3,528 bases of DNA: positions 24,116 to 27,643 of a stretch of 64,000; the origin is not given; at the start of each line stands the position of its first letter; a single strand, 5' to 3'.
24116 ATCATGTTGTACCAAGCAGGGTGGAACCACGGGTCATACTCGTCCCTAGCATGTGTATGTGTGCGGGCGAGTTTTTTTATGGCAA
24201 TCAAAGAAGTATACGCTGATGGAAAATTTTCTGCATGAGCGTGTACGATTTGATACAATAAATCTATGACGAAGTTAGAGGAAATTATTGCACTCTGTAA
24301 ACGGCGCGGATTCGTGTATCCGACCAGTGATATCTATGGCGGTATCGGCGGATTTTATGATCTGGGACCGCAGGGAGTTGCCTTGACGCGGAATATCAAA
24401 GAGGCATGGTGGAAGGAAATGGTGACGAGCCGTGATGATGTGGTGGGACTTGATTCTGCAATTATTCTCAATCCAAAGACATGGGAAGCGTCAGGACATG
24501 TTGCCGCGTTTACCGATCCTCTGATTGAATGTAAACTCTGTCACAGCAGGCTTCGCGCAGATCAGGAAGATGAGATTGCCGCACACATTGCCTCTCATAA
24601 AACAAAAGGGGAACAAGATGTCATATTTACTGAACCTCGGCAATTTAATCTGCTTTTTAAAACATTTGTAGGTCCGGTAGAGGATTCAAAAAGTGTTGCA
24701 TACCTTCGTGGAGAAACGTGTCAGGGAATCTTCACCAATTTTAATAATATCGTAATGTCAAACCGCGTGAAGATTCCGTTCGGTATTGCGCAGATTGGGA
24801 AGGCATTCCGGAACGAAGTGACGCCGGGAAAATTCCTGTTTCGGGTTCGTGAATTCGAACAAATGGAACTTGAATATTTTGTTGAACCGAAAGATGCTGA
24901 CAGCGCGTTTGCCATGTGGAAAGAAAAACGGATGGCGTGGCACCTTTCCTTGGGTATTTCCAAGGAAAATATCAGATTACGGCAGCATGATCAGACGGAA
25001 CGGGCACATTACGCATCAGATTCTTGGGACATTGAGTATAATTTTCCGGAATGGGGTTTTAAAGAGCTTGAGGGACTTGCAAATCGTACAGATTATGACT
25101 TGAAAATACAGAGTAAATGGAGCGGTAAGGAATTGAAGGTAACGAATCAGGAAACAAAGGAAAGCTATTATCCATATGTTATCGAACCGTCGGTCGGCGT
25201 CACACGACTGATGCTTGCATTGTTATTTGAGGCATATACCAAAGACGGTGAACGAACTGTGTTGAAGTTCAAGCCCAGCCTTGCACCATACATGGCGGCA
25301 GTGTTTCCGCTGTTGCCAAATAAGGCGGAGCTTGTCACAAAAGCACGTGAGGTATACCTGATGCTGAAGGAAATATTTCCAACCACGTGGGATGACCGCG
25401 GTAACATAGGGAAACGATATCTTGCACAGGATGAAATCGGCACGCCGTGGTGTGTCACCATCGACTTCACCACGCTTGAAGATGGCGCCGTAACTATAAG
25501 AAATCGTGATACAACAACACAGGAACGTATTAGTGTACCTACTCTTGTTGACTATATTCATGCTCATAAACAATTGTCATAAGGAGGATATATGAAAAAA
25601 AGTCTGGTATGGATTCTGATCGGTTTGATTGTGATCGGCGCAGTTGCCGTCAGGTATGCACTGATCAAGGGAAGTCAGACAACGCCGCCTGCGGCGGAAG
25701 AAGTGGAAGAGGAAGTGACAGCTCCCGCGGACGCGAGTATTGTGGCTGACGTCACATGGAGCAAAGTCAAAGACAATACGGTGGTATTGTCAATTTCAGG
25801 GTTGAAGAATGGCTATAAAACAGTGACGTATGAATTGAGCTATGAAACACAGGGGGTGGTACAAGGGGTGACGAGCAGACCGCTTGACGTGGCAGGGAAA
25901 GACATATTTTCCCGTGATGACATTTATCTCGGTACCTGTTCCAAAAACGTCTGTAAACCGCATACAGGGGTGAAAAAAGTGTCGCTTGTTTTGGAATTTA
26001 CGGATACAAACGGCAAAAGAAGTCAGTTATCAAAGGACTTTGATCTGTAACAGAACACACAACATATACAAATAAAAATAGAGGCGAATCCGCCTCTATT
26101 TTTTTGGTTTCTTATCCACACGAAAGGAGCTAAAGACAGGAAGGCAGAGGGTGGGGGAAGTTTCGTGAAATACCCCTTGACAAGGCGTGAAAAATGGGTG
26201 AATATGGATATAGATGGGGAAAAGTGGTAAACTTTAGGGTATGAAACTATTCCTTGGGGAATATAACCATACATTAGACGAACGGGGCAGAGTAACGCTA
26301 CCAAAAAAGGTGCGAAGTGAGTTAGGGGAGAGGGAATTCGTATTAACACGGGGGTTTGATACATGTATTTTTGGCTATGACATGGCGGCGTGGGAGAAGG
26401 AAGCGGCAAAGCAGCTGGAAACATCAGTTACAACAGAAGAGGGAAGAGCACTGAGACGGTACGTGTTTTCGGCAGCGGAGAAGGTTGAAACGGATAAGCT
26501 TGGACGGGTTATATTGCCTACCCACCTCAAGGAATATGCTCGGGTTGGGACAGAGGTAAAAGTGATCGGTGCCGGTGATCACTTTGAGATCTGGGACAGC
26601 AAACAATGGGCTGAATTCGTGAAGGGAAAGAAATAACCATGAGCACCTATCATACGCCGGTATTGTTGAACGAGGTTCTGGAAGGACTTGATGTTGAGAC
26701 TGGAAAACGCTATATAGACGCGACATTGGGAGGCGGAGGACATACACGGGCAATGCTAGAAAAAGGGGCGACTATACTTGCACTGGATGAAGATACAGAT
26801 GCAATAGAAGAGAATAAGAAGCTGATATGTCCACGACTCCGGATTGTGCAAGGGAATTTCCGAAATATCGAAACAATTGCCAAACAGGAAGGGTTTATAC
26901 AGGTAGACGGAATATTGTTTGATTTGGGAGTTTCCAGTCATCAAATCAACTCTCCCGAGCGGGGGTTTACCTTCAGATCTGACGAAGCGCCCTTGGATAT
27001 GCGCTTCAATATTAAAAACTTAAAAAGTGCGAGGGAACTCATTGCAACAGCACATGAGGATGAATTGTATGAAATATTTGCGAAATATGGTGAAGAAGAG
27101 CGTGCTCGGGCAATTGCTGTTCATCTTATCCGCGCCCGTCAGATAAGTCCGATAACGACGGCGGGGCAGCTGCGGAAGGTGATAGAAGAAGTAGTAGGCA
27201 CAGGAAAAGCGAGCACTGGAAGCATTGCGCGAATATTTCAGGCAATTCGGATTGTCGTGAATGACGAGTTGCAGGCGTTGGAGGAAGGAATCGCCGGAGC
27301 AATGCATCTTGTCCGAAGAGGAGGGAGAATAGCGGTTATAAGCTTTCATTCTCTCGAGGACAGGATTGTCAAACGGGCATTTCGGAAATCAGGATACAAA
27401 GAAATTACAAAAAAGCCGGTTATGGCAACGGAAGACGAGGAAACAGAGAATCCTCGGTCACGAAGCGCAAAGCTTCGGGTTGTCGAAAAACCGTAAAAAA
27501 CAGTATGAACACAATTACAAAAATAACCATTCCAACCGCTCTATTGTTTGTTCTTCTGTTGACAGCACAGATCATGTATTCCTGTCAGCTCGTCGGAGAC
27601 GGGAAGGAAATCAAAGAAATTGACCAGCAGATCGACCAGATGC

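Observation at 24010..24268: Glycine T-box-like leader with very compact Stem I upstream of alpha2-type glyS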

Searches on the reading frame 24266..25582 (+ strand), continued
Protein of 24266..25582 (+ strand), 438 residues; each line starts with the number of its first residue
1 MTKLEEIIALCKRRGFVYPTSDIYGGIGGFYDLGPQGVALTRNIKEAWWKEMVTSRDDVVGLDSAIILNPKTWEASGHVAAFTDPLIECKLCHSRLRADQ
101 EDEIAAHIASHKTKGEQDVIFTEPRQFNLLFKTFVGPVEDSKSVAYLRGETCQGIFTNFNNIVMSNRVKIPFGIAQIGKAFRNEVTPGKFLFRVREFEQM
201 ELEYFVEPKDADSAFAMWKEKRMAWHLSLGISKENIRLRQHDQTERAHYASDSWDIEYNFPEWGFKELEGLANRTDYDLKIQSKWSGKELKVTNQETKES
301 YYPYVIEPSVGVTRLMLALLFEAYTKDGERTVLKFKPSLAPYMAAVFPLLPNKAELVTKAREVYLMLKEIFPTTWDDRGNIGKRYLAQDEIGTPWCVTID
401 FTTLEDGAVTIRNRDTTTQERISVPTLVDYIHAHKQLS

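Call 29: find_encoding_contigs(protein=window:24266-25582:+, flank=10000, max_places=3)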
Protein window:24266-25582:+ (438 aa): 1 contig read that carries it; 1 place shown.
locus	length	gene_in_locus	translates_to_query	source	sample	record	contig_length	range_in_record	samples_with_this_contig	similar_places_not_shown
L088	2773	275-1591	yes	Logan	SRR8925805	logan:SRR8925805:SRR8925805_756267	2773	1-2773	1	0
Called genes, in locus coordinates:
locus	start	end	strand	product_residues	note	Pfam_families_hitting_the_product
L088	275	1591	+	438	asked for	PF00587:tRNA-synt_2b, PF03129:HGTP_anticodon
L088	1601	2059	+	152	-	-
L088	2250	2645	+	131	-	PF02381:MraZ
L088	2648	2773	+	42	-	?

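Call 74: find_encoding_contigs(protein=P0003, flank=3000, max_places=2)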
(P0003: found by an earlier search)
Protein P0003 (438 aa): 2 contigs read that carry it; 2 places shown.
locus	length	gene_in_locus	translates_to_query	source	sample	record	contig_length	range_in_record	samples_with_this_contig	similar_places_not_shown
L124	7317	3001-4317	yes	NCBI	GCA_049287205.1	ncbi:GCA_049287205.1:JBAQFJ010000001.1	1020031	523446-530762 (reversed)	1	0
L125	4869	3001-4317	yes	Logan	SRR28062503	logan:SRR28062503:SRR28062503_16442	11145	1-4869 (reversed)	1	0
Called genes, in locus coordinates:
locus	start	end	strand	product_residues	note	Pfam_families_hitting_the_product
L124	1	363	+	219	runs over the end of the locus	PF02397:Bac_transf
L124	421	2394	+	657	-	PF13196:DUF4012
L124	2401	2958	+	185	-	PF11967:RecO_N, PF02565:RecO_C (weak)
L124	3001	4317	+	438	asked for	PF00587:tRNA-synt_2b, PF03129:HGTP_anticodon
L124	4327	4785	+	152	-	-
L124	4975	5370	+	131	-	PF02381:MraZ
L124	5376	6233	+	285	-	PF01795:Methyltransf_5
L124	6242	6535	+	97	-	-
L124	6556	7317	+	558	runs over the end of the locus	PF03717:PBP_dimer, PF00905:Transpeptidase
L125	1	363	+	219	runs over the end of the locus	PF02397:Bac_transf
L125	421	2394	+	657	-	PF13196:DUF4012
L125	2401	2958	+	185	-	PF11967:RecO_N, PF02565:RecO_C (weak)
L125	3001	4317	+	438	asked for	PF00587:tRNA-synt_2b, PF03129:HGTP_anticodon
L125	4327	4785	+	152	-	-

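Call 75: find_encoding_contigs(protein=P0005, flank=3000, max_places=2)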
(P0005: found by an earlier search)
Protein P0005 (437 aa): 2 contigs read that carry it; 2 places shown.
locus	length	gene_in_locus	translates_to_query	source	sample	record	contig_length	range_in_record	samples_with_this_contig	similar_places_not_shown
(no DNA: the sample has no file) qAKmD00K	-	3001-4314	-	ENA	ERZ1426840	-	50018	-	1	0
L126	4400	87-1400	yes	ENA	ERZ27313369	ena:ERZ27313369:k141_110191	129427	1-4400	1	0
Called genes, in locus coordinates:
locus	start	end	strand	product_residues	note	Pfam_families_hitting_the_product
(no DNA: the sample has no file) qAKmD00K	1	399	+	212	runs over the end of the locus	PF02397:Bac_transf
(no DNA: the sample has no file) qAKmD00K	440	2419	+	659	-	PF13196:DUF4012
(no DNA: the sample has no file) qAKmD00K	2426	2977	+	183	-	PF11967:RecO_N, PF02565:RecO_C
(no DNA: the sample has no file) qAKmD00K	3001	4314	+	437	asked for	PF00587:tRNA-synt_2b, PF03129:HGTP_anticodon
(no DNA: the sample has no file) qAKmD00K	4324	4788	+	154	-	-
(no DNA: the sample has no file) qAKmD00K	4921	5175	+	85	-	?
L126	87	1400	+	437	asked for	PF00587:tRNA-synt_2b, PF03129:HGTP_anticodon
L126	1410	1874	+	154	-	-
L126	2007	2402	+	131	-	PF02381:MraZ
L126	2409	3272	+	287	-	PF01795:Methyltransf_5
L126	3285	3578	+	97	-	-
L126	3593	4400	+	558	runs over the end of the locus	PF03717:PBP_dimer, PF00905:Transpeptidase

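Call 84: find_encoding_contigs(protein=P0061, flank=2000, max_places=1)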
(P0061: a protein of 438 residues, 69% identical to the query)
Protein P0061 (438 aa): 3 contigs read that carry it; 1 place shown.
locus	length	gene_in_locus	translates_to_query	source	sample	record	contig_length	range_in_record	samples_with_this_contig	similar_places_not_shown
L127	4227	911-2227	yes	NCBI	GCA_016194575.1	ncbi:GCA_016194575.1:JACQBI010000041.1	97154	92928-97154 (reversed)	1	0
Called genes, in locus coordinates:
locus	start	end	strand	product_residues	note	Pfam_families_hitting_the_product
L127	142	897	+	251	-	PF00464:SHMT, PF01212:Beta_elim_lyase (weak)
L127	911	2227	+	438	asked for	PF00587:tRNA-synt_2b, PF03129:HGTP_anticodon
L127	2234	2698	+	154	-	-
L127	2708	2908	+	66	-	-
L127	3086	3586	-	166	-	-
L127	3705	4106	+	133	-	PF02381:MraZ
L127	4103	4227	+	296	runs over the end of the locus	PF01795:Methyltransf_5, PF13847:Methyltransf_31 (faint)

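Call 85: find_encoding_contigs(protein=P0096, flank=2000, max_places=1)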
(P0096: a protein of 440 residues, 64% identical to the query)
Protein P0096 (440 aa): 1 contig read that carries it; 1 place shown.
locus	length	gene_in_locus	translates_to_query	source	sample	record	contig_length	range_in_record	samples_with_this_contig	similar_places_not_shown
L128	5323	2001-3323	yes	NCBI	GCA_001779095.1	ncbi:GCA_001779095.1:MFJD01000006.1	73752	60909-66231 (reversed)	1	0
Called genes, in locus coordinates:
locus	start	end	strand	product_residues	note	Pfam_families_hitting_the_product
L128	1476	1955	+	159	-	PF11967:RecO_N, PF02565:RecO_C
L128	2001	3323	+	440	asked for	PF00587:tRNA-synt_2b, PF03129:HGTP_anticodon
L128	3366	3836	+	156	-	-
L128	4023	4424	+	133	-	PF02381:MraZ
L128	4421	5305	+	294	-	PF01795:Methyltransf_5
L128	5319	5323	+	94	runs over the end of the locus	-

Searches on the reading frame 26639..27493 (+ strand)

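Call 19: search_protein_families(library=ncbifam, proteins=[window:26639-27493:+])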
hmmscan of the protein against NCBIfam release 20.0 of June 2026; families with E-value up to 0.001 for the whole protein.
window:26639-27493:+ (285 aa): 3 families
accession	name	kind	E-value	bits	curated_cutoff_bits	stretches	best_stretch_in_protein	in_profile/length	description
TIGR00006.1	TIGR00006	equivalog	6.2e-86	288.6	154.3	1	4-284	6-309/310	16S rRNA (cytosine(1402)-N(4))-methyltransferase RsmH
NF041658.1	ornithlipidmtase_OlsG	equivalog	0.00079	19.2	350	0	12-102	31-126/191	ornithine lipid N-methyltransferase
NF053511.1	tRNA_U34_MnmM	equivalog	0.00088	18.9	135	0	19-97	15-97/183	tRNA 5-(aminomethyl)-2-thiouridylate-methyltransferase MnmM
